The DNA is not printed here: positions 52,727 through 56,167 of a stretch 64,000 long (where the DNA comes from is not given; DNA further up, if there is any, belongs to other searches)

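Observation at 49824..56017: Tandem paralogous HD-phosphohydrolase / GHKL-ATPase giants: candidate undescribed two-component system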

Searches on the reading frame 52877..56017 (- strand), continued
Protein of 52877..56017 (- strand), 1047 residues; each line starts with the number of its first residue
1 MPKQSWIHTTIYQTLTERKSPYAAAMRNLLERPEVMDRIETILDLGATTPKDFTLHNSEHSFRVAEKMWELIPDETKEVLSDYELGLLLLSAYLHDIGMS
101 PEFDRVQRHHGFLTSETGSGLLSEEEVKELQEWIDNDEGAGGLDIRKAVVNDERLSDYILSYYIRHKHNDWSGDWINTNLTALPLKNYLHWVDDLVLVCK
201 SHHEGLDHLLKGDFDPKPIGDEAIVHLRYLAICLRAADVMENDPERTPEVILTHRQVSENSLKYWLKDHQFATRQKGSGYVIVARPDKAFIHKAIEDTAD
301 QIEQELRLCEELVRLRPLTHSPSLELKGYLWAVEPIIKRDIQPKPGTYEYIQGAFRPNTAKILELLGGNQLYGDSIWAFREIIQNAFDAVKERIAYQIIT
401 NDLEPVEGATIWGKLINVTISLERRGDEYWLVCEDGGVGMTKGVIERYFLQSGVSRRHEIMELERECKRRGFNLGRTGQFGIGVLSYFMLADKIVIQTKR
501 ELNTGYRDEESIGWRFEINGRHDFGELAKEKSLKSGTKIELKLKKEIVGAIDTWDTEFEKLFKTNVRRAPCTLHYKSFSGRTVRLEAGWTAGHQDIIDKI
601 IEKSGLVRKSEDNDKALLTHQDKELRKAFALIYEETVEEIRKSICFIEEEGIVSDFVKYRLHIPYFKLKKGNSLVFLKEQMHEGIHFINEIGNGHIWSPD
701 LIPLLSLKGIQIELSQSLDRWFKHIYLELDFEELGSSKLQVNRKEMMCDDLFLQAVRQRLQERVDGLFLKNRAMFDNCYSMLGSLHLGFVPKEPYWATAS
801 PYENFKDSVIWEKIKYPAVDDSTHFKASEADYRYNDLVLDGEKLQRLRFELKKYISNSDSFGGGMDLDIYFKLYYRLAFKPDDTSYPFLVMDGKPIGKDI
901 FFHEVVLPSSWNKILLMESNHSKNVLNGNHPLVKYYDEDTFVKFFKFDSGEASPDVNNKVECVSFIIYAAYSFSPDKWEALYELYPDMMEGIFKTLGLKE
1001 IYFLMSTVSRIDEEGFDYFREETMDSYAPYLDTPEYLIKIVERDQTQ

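Call 18: find_encoding_contigs(protein=P0011, flank=10000, max_places=2)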
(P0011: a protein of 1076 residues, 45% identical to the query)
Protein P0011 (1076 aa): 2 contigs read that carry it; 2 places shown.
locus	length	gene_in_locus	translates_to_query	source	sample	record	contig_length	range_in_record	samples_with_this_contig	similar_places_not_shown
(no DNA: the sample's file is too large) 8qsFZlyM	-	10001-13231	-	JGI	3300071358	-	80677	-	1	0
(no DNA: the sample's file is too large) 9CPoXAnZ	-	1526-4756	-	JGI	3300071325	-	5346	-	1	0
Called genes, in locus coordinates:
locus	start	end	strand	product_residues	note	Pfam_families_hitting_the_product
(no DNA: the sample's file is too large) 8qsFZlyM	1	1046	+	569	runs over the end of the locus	PF03572:Peptidase_S41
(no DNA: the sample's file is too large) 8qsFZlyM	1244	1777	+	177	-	PF00583:Acetyltransf_1, PF13673:Acetyltransf_10 (weak), PF13508:Acetyltransf_7 (weak)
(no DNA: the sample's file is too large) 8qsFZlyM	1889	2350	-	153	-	PF13404:HTH_AsnC-type, PF13412:HTH_24, PF01037:AsnC_trans_reg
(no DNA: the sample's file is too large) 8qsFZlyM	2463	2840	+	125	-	PF01042:Ribonuc_L-PSP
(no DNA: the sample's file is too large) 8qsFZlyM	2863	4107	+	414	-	PF00266:Aminotran_5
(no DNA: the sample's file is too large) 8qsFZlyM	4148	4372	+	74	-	-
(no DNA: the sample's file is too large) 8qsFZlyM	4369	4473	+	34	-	-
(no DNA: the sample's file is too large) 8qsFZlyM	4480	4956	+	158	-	PF00583:Acetyltransf_1, PF13673:Acetyltransf_10 (weak), PF13508:Acetyltransf_7, PF08445:FR47 (weak)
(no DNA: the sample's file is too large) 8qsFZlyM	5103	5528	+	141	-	-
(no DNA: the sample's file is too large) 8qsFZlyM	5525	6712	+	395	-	PF07661:MORN_2 (faint), PF00515:TPR_1 (faint), PF13181:TPR_8 (faint), PF13414:TPR_11 (weak), PF07719:TPR_2 (faint)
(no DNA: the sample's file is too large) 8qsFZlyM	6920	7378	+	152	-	-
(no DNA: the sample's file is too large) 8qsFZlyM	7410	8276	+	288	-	PF15428:Imm26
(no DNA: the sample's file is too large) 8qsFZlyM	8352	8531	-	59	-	-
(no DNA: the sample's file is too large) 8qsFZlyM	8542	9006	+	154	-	-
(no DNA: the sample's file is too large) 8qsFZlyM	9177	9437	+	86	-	-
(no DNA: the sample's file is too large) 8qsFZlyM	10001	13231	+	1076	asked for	PF24391:HD-CE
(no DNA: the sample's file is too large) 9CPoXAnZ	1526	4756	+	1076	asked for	PF24391:HD-CE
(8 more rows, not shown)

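Call 23: find_related_loci(query=A1, collection=genome_contigs, flank=10000)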
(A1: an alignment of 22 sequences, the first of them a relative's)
Query A1 (1047 aa) in genome_contigs; peptide patterns used: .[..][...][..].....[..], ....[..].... (x = any residue, [..] = any of these).
599 stretches matched a pattern (row limit reached: there are more); 416 encode a relative of the query (tblastn E <= 1e-3); the best 80 are kept; 77 distinct loci.
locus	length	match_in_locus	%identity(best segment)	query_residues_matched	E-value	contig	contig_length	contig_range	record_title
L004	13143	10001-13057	46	1-1002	0e+0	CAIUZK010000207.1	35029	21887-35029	MAG: uncultured Bacteroidetes bacterium isolate MJ-time_bin-5616 genome assembly, contig: bin-5616:207/275, whole genome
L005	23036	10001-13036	44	1-1006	0e+0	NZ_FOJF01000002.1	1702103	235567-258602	Chitinophaga sp. YR573, whole genome shotgun sequence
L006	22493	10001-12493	49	1-819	0e+0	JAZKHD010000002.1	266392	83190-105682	MAG: Bacteroidota bacterium isolate DC_RB_04_SPN110320-bin078_1 DCRB04SPN_B078_1_000000000002, whole genome shotgun sequ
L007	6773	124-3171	41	12-1007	0e+0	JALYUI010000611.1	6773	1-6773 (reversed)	MAG: Bacteroidota bacterium isolate LAG bin13 SD1463-65_k127_583336, whole genome shotgun sequence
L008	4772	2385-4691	40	5-777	2e-179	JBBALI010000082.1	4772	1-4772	MAG: Crocinitomicaceae bacterium isolate EUL_059 ctg82-EUL_059, whole genome shotgun sequence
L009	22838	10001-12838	37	6-937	2e-171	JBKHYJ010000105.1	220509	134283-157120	MAG: Blastocatellia bacterium isolate NC_bin.3.orig k127_264533, whole genome shotgun sequence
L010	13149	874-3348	38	6-823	5e-164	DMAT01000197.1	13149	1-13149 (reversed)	MAG TPA_asm: Syntrophus sp. (in: bacteria) isolate UBA8958 contig_50869, whole genome shotgun sequence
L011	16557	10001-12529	36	1-826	2e-158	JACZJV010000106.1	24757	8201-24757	MAG: Burkholderiales bacterium isolate MAG28 betaproteobacteria_3_contig_713581, whole genome shotgun sequence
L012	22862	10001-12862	34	1-941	3e-158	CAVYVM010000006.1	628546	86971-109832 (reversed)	MAG: uncultured Acidobacteriaceae bacterium isolate MFD03346.bin.1.74 genome assembly, contig: contig_42535, whole genom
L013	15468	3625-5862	40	5-747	3e-157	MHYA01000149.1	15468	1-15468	MAG: Planctomycetes bacterium GWF2_42_9 gwf2_scaffold_4779, whole genome shotgun sequence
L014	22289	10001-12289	41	5-757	4e-163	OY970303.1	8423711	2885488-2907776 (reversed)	MAG: uncultured Gemmatimonadales bacterium isolate MFD01275.bin.c.12 genome assembly, chromosome: 1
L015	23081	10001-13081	34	1-1019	1e-151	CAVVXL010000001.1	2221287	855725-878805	MAG: uncultured Acidobacteriota bacterium isolate MFD04580.bin.1.42 genome assembly, contig: contig_14298, whole genome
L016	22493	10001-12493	35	6-820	2e-149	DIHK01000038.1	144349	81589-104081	MAG TPA_asm: Nitrospira sp. UBA5698 UBA5698_contig_15, whole genome shotgun sequence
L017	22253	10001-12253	37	3-747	1e-146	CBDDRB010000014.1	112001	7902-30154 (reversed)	uncultured bacterium isolate s7_161 genome assembly, contig: s7_161.fak141_752466, whole genome shotgun sequence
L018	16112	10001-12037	39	6-683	2e-144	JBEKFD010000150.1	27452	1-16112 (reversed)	MAG: Terracidiphilus sp. isolate SPRUCE 221 SPRUCE_221_150, whole genome shotgun sequence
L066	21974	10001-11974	33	6-715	2e-85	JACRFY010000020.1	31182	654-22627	MAG: Magnetospirillum sp. isolate NC_groundwater_1737_Pr3_B-0.1um_68_14 SR-2_scaffold_141_220345, whole genome shotgun s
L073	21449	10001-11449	31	34-546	5e-49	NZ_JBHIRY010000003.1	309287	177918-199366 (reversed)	Paenibacillus medicaginis strain JCM 18446 NODE_3_length_309287_cov_71.313881, whole genome shotgun sequence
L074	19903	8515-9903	31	52-544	1e-44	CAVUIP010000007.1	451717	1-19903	MAG: uncultured Chitinophagaceae bacterium isolate MFD04651.bin.2.94 genome assembly, contig: contig_22393, whole genome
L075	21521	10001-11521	28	3-545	6e-43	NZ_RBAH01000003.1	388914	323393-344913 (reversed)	Paenibacillus ginsengarvi strain KCTC 13059 NODE_3_length_388914_cov_38.484062, whole genome shotgun sequence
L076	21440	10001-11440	30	35-544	5e-42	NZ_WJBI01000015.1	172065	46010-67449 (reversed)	Methanosarcina sp. DH2 Contig_35, whole genome shotgun sequence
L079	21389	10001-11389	29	53-498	2e-41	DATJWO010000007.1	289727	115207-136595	MAG TPA_asm: Bryobacteraceae bacterium isolate SMAG_U15101 k141_3761238, whole genome shotgun sequence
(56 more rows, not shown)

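Call 35: search_protein_families(library=padloc, alignment_id=A3, max_evalue=0.00001)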
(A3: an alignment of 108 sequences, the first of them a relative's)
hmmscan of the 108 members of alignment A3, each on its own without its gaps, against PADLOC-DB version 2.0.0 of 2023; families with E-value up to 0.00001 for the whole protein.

A. member 1, L003:9351-9884:- (178 aa): 0 families

B. families by the number of members that match (of 108 scanned): 32 families (the first 25 are shown)
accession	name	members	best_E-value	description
PDLC04135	mad3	2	9.4e-28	mads_3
PDLC04140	mad8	2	3e-08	mads_8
PDLC03932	RmrT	1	1.4e-95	-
PDLC04790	PDC-S01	1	1.2e-47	-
PDLC03816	RTasPolA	1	4.7e-44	DRT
PDLC02209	QatA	1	7.1e-34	-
PDLC04789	PDC-S01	1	1.1e-33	-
PDLC04959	PDC-S20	1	3.7e-32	-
PDLC01247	DEDDh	1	7.3e-30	"CAS-I,CAS-II,CAS-III,CAS-IV,CAS-V,CAS-VI; associated"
PDLC04726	PDC-M60C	1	1.3e-25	-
PDLC02210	QatA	1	3.3e-25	-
PDLC05027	PDC-S48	1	1.1e-24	-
PDLC04832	PDC-S03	1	9.2e-23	-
PDLC02361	PifA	1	4.5e-22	PifA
PDLC04787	PDC-S01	1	1.4e-21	-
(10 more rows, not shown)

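Call 36: search_protein_families(library=pfam, alignment_id=A3, max_evalue=0.00001)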
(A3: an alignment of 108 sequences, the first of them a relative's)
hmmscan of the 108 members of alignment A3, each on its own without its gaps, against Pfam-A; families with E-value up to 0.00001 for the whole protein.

A. member 1, L003:9351-9884:- (178 aa): 1 family
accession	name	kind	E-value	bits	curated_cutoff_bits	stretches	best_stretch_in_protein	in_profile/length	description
PF02566.24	OsmC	-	1.3e-14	54.8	27.5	1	60-158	1-99/100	OsmC-like protein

B. families by the number of members that match (of 108 scanned): 100 families (the first 25 are shown)
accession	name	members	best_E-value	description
PF13522.11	GATase_6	3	9.6e-23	Glutamine amidotransferase domain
PF13537.11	GATase_7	3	1.5e-21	Glutamine amidotransferase domain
PF04307.19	YdjM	3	3.2e-19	YdjM inner membrane protein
PF13230.11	GATase_4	3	9.7e-07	Glutamine amidotransferases class-II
PF00005.33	ABC_tran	2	1.8e-34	ABC transporter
PF08378.17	NERD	2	1.1e-29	Nuclease-related domain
PF04055.27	Radical_SAM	2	1.7e-27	Radical SAM superfamily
PF07883.17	Cupin_2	2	1e-16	Cupin domain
PF17912.7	OB_MalK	2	3.4e-10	MalK OB fold domain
PF00156.33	Pribosyltran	2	3.6e-06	Phosphoribosyl transferase domain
PF00521.26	DNA_topoisoIV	1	5.2e-165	DNA gyrase/topoisomerase IV, subunit A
PF00476.26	DNA_pol_A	1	3.7e-159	DNA polymerase family A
PF02219.23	MTHFR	1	1.1e-94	Methylenetetrahydrofolate reductase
PF00749.27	tRNA-synt_1c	1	2.1e-90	tRNA synthetases class I (E and Q), catalytic domain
PF01977.22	UbiD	1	2.9e-87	3-octaprenyl-4-hydroxybenzoate carboxy-lyase Rift-related domain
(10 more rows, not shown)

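Call 40: predict_structure(alignment_id=A1)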
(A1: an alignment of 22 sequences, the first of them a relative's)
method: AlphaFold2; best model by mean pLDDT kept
length: 1047 residues; sequences in the alignment: 22
mean_pLDDT: 79.7   pTM: 0.62
mean pLDDT of the five models: 79.7, 79.2, 79.2, 77.8, 76.0
residues with pLDDT >= 90: 302; 70-90: 520; 50-70: 158; < 50: 67
segments of 3 or more residues with pLDDT < 50: 356-370, 451-455, 480-482, 606-615, 826-833, 856-863, 948-951, 1044-1047
pLDDT, mean of each block of 10 residues (from residue 1): 78 94 94 91 69 66 92 94 96 88 83 77 89 82 79 81 83 91 91 95 88 91 91 92 68 58 54 85 89 88 92 92 89 92 87 54 47 68 87 92 90 93 90 91 72 57 86 72 64 88 80 83 78 88 87 88 89 91 92 89 56 50 60 79 93 86 93 91 89 79 85 78 84 68 75 88 90 90 76 83 80 86 50 64 79 56 55 77 73 69 70 75 70 83 65 79 86 70 79 83 74 69 63 78 48
secondary structure, 60 per line:
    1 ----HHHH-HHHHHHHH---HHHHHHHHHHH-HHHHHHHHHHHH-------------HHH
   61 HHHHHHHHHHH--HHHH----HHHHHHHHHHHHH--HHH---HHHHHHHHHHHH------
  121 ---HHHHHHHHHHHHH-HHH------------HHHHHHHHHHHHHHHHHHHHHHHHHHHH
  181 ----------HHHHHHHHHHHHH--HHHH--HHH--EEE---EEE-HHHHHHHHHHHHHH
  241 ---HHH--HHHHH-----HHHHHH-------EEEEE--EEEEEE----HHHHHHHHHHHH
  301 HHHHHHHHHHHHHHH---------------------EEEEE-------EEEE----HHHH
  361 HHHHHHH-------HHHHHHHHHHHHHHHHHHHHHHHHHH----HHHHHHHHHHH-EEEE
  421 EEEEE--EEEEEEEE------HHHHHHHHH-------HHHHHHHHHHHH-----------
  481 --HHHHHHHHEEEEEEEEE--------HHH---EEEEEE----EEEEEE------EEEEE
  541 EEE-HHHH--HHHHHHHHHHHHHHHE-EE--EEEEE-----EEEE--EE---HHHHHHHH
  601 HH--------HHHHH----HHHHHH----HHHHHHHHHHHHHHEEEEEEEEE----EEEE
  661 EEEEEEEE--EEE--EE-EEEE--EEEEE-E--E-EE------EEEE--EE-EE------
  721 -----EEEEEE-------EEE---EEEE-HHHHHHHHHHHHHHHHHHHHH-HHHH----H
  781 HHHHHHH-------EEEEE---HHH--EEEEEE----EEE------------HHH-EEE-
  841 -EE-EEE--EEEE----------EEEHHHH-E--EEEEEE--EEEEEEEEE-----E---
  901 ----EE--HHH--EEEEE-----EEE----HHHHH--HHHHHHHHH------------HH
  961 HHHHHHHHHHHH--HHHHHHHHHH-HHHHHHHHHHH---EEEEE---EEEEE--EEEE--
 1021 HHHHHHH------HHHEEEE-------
elements in order (helices of 4 or more, strands of 3 or more residues): H5-8 H10-17 H21-31 H33-44 H58-71 H74-77 H82-94 H103-114 H124-136 H153-180 H191-203 H206-209 E217-219 E223-225 H227-240 H249-253 H259-264 E272-276 E279-284 H289-315 E337-341 E349-352 H357-367 H375-400 H405-415 E417-425 E428-435 H442-450 H458-469 H483-490 E491-499 E514-519 E524-529 E536-543 H545-548 H551-565 E572-576 E582-585 H593-602 H611-615 H620-625 H630-643 E644-652 E657-668 E671-673 E679-682 E685-689 E704-707 E726-731 E739-741 E745-748 H750-770 H772-775 H780-787 E795-799 E808-813 E818-820 E837-839 E845-847 E850-853 E864-866 H867-870 E875-880 E883-891 E914-918 E924-926 H931-935 H938-946 H959-972 H975-984 H986-996 E1000-1004 E1008-1012 E1015-1018 H1021-1027 E1037-1040

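Call 47: fold_search(model_id=the predicted structure, library=pdb)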
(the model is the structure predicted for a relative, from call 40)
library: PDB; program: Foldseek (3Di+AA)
matches with E <= 10: 877; with E <= 0.001: 440
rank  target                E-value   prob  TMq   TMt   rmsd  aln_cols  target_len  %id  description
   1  5uls_B                3.4e-13  1.00  0.25  0.38  12.0       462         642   17  Structure of GRP94 in the active conformation (released 2017-09-27)
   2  5hph_A                9.1e-13  1.00  0.24  0.48  15.0       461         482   15  Structure of TRAP1 fragment (released 2016-08-10)
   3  8ffv_B                1.0e-12  1.00  0.25  0.39   9.9       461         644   16  Cryo-EM structure of the GR-Hsp90-FKBP52 complex (released 2023-11-01)
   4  8eob_A                1.3e-12  1.00  0.24  0.39  10.7       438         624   16  Cryo-EM structure of human HSP90B in the closed state (released 2023-01-25)
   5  9a6t_B                1.4e-12  1.00  0.24  0.38   8.9       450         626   16  Integrative model of DNAK-HTPG by crosslinking MS and deep learning (released 2024-09-18)
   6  7zub_B                1.8e-12  1.00  0.25  0.39  11.5       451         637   17  Cryo-EM structure of the indirubin-bound Hsp90-XAP2-AHR complex (released 2022-11-23)
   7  6xg6_A                2.1e-12  1.00  0.25  0.41  11.4       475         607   16  Full-length human mitochondrial Hsp90 (TRAP1) with ADP-BeF3 (released 2020-09-30)
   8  7kcl_A                2.2e-12  1.00  0.23  0.37  13.0       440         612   15  Full-length human mitochondrial Hsp90 (TRAP1) in complex with SdhB in the presence of AMP-PNP (released 2021-10-13)
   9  5hph_B                2.2e-12  1.00  0.25  0.49  14.6       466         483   15  Structure of TRAP1 fragment (released 2016-08-10)
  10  5uls_A                2.4e-12  1.00  0.25  0.38  11.9       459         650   19  Structure of GRP94 in the active conformation (released 2017-09-27)
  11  8eoa_B                2.5e-12  1.00  0.25  0.39  11.7       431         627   17  Cryo-EM structure of human HSP90B-AIPL1 complex (released 2023-01-25)
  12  7zub_A                2.7e-12  1.00  0.24  0.38  10.6       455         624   18  Cryo-EM structure of the indirubin-bound Hsp90-XAP2-AHR complex (released 2022-11-23)
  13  8h77_B                3.1e-12  1.00  0.24  0.38  11.2       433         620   19  Hsp90-AhR-p23-XAP2 complex (released 2023-01-04)
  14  8ffv_A                4.1e-12  1.00  0.25  0.39  10.3       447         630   16  Cryo-EM structure of the GR-Hsp90-FKBP52 complex (released 2023-11-01)
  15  8eoa_A                4.2e-12  1.00  0.24  0.38  11.5       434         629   17  Cryo-EM structure of human HSP90B-AIPL1 complex (released 2023-01-25)
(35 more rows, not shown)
